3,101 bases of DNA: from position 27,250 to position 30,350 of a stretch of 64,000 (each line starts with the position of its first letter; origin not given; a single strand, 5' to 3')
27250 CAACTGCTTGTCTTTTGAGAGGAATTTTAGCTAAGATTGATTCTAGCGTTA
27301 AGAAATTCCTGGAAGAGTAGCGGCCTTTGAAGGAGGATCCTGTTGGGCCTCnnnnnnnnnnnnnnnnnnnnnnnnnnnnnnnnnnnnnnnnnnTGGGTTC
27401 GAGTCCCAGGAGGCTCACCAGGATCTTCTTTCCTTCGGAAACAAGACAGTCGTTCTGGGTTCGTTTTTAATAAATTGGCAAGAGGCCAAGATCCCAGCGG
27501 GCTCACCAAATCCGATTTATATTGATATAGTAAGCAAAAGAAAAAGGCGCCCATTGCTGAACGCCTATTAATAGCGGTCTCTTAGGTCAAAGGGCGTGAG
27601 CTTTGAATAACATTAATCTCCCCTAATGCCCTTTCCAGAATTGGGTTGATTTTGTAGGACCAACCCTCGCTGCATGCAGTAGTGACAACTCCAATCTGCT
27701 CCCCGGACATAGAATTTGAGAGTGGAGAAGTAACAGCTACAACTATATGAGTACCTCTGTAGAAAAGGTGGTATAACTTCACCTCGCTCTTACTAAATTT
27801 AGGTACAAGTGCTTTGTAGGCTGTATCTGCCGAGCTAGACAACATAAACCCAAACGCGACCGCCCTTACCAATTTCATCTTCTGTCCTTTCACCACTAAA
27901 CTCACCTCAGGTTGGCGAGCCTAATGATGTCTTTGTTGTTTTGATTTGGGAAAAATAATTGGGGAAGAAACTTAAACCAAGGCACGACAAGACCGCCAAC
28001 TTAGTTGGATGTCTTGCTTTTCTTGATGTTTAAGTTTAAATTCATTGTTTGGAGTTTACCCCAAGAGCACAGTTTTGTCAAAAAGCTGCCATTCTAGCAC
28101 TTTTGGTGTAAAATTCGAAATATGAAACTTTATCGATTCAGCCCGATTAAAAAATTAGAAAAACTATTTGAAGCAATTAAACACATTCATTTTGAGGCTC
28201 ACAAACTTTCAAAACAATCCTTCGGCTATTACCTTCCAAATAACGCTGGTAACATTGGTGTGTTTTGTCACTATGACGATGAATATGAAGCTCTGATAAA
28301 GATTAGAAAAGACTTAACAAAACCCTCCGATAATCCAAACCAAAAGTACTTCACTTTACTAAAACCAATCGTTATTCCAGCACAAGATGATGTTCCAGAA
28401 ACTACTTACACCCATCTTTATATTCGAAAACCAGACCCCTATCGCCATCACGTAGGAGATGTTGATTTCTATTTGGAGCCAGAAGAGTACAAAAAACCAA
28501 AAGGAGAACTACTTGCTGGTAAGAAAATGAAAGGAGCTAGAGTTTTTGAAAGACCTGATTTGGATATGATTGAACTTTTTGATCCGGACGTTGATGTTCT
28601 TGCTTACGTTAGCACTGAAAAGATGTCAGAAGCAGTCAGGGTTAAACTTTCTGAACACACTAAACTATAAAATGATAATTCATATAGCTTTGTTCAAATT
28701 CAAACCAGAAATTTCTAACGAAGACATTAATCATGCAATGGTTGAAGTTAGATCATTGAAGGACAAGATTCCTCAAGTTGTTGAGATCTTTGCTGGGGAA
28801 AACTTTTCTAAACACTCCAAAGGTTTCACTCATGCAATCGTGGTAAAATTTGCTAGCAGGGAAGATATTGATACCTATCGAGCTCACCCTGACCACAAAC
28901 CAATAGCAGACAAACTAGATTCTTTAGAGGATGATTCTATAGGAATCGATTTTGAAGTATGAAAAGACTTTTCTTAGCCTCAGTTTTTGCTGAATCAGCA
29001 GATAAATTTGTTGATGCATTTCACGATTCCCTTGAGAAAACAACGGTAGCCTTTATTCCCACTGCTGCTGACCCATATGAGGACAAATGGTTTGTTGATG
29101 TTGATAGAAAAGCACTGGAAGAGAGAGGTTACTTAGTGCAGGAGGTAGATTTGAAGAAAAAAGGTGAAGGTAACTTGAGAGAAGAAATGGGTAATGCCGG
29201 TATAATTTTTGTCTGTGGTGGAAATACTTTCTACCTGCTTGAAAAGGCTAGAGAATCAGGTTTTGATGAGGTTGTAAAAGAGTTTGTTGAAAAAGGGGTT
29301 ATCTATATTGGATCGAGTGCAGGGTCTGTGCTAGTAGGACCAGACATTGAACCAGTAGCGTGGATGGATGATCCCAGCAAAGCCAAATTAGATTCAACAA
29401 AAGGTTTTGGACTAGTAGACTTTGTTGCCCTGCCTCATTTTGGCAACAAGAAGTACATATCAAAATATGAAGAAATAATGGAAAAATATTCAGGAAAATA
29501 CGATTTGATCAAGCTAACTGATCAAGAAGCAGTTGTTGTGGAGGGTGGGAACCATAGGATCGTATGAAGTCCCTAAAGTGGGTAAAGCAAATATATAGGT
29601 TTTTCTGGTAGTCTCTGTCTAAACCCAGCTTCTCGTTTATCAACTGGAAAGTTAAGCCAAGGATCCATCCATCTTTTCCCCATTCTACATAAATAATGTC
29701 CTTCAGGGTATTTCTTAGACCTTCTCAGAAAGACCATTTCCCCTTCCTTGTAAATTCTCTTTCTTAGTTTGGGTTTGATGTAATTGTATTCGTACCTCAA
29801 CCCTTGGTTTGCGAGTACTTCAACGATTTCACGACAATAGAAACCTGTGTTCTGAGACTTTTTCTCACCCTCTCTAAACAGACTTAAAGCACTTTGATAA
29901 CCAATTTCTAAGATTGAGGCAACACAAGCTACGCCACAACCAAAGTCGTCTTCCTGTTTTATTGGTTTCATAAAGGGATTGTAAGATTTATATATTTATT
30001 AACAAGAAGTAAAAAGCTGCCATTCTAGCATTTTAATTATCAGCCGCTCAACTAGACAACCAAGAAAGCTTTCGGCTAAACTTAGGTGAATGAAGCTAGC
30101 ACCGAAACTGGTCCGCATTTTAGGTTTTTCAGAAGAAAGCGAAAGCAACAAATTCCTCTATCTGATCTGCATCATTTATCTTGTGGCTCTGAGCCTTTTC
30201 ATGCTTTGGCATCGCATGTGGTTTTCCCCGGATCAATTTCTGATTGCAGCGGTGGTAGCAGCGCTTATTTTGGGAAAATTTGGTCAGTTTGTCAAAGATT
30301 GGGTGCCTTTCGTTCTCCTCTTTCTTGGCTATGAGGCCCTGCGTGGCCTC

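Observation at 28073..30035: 1.9-kb AT-rich four-gene cassette bounded exactly by 20-24-nt direct repeats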

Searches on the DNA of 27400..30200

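Call 95: search_rna_families(source=window, start=27400, end=30200, threshold=evalue, max_evalue=1)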
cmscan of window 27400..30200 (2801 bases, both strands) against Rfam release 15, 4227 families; matches with E-value up to 1: 2.
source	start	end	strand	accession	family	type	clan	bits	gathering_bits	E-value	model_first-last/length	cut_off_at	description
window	27534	27568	-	RF00489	ctRNA_p42d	Gene; antisense;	-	24.8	50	0.022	1-46/46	no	ctRNA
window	29007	29073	+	RF01127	sR42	Gene; snRNA; snoRNA; CD-box;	-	19.5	38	0.13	1-63/63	no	Small nucleolar RNA sR42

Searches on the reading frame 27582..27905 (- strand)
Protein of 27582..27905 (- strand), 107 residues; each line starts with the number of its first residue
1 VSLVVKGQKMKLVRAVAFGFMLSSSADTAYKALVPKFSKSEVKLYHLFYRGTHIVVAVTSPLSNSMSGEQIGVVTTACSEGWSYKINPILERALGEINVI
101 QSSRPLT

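Call 10: search_protein_families(library=pfam, proteins=[window:27582-27905:-], max_evalue=0.01)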
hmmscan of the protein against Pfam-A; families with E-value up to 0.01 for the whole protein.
window:27582-27905:- (107 aa): 0 families

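Call 45: search_protein_families(library=ncbifam, max_evalue=0.01, proteins=[window:27582-27896:-])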
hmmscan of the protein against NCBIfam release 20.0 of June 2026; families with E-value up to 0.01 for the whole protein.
window:27582-27896:- (104 aa): 0 families

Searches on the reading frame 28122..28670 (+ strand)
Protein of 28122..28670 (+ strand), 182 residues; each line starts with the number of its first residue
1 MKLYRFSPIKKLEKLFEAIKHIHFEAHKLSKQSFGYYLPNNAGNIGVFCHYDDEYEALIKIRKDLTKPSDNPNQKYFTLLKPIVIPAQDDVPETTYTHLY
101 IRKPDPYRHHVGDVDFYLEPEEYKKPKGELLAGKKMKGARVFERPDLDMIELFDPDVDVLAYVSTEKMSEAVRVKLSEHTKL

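Call 10: search_protein_families(library=pfam, proteins=[window:28122-28670:+], max_evalue=0.01)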
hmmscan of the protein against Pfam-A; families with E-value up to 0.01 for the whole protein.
window:28122-28670:+ (182 aa): 0 families

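Call 20: find_homologous_proteins(query=window:28122-28670:+, max_evalue=0.001)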
Query window:28122-28670:+ (182 aa): 1657 proteins with E <= 0.001 among 1745 candidates; the best 120 are listed.
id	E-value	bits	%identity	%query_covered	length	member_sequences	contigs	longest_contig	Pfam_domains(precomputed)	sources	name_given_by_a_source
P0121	2.7e-105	368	89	100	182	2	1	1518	-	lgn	-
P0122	2.8e-105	368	90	100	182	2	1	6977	-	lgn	-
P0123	2.4e-103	362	88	100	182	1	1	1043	-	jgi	jgi:hypothetical protein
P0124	5.3e-102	357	86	100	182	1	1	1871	-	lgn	-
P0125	6.7e-101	354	85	100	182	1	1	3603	-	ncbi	-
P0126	4.1e-100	351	85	99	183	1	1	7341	-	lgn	-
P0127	4.3e-99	348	84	100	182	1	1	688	-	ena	-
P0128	1.5e-98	346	85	99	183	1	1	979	-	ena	-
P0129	2.3e-98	346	85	100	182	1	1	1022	-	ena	-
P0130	3.1e-98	345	84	100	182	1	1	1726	-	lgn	-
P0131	3.1e-98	345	85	100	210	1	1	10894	-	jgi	-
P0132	3.4e-98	345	83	99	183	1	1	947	-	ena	-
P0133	1.7e-97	343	84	100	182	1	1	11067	-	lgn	-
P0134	3.6e-93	329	86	92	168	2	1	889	-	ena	-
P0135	1.1e-91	324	80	100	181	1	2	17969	-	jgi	-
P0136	2.3e-91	323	81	100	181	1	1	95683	-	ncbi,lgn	-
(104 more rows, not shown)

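Call 30: find_encoding_contigs(protein=P0122, flank=6000, max_places=3)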
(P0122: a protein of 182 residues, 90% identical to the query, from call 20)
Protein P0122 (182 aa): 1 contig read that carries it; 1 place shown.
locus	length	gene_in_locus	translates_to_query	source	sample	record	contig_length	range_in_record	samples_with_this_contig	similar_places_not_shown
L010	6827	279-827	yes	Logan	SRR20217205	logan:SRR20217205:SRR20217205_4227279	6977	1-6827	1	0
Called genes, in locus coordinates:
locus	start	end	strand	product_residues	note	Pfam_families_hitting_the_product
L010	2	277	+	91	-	?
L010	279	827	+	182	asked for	-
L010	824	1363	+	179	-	PF28549:NDPSase_N, PF00293:NUDIX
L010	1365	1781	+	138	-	PF00293:NUDIX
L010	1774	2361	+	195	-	PF00702:Hydrolase, PF13419:HAD_2, PF13242:Hydrolase_like (faint)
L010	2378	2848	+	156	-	PF01243:PNPOx_N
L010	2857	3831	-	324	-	PF13495:Phage_int_SAM_4 (faint), PF00589:Phage_integrase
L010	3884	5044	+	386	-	PF13439:Glyco_transf_4, PF00534:Glycos_transf_1, PF13692:Glyco_trans_1_4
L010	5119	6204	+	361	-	PF00483:NTP_transferase, PF22640:ManC_GMP_beta-helix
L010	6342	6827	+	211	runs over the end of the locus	PF02397:Bac_transf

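Call 31: find_encoding_contigs(protein=P0133, flank=6000, max_places=3)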
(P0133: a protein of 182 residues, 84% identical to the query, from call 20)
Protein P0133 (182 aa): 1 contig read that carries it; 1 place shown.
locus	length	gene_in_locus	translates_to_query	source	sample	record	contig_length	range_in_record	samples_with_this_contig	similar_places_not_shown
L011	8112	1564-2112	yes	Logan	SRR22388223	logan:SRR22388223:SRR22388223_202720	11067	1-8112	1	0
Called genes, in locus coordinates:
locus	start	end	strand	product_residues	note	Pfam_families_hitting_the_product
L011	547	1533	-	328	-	PF02826:2-Hacid_dh_C (weak), PF00742:Homoserine_dh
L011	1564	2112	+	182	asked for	-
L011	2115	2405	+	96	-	PF07876:Dabb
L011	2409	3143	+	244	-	PF12146:Hydrolase_4 (faint), PF00561:Abhydrolase_1, PF12697:Abhydrolase_6 (weak)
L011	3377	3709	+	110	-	PF21814:DUF6883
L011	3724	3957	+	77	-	PF16277:DUF4926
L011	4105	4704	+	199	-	-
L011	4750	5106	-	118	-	PF08378:NERD, PF02021:UPF0102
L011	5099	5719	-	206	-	PF01351:RNase_HII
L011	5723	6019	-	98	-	PF01245:Ribosomal_L19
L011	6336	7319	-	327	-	PF00188:CAP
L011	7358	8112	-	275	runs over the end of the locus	-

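Call 32: find_encoding_contigs(protein=P0136, flank=6000, max_places=3)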
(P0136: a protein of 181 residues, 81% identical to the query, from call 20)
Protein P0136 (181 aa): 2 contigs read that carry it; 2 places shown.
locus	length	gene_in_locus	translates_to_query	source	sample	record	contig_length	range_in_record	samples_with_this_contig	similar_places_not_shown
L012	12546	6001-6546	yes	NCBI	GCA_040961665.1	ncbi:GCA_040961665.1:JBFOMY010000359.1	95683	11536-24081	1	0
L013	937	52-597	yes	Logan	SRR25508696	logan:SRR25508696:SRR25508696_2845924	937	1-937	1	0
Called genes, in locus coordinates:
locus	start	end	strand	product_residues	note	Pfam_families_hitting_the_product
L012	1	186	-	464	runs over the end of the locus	PF01425:Amidase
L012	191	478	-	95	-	PF02686:GatC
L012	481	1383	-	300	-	PF01435:Peptidase_M48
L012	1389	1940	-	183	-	PF04011:LemA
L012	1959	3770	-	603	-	PF14716:HHH_8, PF14520:HHH_5 (faint), PF14791:DNA_pol_B_thumb, PF02811:PHP (weak)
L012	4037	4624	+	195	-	PF01476:LysM, PF23473:LysM3_LYK4_5 (faint), PF23457:LysM2_NFP (weak), PF01476:LysM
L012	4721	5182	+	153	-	-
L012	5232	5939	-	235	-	-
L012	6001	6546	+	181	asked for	-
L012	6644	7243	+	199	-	-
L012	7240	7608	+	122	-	-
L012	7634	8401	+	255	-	PF09136:Glucodextran_B (weak)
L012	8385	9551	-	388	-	PF04932:Wzy_C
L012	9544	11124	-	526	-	-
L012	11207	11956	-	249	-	PF00535:Glycos_transf_2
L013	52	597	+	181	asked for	-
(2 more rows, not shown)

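Call 43: search_solved_structures(query=window:28122-28670:+, max_evalue=1)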
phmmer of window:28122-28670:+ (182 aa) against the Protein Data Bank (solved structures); distinct sequences matched with E-value up to 1: 0.

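Call 45: search_protein_families(library=ncbifam, max_evalue=0.01, proteins=[window:28122-28670:+])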
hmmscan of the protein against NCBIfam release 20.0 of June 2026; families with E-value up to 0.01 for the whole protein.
window:28122-28670:+ (182 aa): 0 families

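Call 59: predict_structure(alignment_id=A2)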
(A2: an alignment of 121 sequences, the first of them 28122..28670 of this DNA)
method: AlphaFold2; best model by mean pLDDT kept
length: 182 residues; sequences in the alignment: 121
mean_pLDDT: 93.4   pTM: 0.90
mean pLDDT of the five models: 93.4, 93.2, 92.4, 91.3, 90.7
residues with pLDDT >= 90: 156; 70-90: 19; 50-70: 5; < 50: 2
segments of 3 or more residues with pLDDT < 50: none
pLDDT, mean of each block of 10 residues (from residue 1): 84 98 97 93 96 97 98 96 95 96 91 97 96 95 90 96 96 81 42
secondary structure, 60 per line:
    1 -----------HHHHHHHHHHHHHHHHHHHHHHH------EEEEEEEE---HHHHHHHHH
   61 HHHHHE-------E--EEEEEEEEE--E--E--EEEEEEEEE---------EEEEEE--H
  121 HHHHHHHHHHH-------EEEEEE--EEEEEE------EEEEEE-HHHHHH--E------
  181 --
elements in order: H12-34 E41-48 H52-65 E77-85 E94-102 E112-117 H120-131 E139-144 E147-152 E159-164 H166-171

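Call 81: search_solved_structures(query=A2, max_evalue=10)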
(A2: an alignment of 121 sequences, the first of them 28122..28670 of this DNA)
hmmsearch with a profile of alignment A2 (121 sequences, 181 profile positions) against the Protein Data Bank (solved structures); distinct sequences matched with E-value up to 10: 1.
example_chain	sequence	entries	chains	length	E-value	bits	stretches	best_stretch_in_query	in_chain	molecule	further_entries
3i5q_B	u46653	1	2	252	0.3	14.4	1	20-51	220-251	Nucleoporin NUP170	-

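Call 87: search_protein_representatives(protein=window:28122-28670:+)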
Query: 182 residues. Proteins with E-value up to 0.001 (for the whole library): 152; up to 1e-10: 91; up to 1e-30: 29. The best 150 are listed.
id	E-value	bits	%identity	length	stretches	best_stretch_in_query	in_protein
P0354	1.6e-81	288.9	73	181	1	1-182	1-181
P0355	1.8e-75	269.3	67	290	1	1-181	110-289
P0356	1.2e-63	230.7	59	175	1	1-175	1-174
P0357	6.4e-61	221.8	71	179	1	2-145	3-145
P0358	1.3e-48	181.8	53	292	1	13-176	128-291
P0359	4.6e-44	166.9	51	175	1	1-171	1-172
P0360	2.0e-43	164.8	49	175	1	5-175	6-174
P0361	2.6e-43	164.5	47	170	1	2-166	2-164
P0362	4.2e-43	163.8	62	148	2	87-169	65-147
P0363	8.7e-43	162.7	46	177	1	2-172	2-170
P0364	1.8e-42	161.7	58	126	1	45-168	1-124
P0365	4.6e-42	160.4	48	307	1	1-175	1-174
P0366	7.2e-41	156.5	49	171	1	1-172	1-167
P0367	8.2e-39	149.8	49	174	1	1-170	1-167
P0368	3.7e-37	144.4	43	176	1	7-174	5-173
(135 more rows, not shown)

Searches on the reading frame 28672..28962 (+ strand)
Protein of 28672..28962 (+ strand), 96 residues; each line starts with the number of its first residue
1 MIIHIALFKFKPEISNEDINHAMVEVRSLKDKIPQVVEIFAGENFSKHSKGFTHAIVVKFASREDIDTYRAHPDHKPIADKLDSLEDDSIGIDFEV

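Call 10: search_protein_families(library=pfam, proteins=[window:28672-28962:+], max_evalue=0.01)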
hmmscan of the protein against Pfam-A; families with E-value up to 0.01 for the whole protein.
window:28672-28962:+ (96 aa): 1 family
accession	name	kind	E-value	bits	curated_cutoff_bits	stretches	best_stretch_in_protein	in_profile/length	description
PF07876.18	Dabb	-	2.8e-22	79.6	25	1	2-96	1-96/96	Stress responsive A/B Barrel Domain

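Call 45: search_protein_families(library=ncbifam, max_evalue=0.01, proteins=[window:28672-28962:+])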
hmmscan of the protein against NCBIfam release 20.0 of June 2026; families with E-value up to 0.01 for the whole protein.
window:28672-28962:+ (96 aa): 0 families

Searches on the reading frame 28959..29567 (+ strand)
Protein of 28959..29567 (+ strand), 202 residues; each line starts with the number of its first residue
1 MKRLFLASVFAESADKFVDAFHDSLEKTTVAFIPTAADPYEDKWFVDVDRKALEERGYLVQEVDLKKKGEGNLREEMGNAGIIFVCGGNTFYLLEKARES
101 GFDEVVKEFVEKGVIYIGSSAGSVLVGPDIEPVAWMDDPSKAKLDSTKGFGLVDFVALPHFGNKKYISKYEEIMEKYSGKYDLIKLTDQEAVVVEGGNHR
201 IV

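Call 10: search_protein_families(library=pfam, proteins=[window:28959-29567:+], max_evalue=0.01)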
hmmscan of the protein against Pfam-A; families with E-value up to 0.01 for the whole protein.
window:28959-29567:+ (202 aa): 1 family
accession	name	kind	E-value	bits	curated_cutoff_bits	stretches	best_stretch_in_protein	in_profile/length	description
PF03575.23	Peptidase_S51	-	1.3e-41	143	23.9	1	13-201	17-205/206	Peptidase family S51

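Call 45: search_protein_families(library=ncbifam, max_evalue=0.01, proteins=[window:28959-29567:+])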
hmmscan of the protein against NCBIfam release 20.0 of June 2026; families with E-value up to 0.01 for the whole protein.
window:28959-29567:+ (202 aa): 2 families
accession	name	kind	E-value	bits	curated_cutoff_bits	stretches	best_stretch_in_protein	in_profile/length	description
NF003642.0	PRK05282.1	equivalog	4.6e-17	62.3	156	1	14-167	20-164/233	dipeptidase PepE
TIGR02069.1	cyanophycinase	equivalog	4.2e-08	32.9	126.6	1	67-171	70-176/250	cyanophycinase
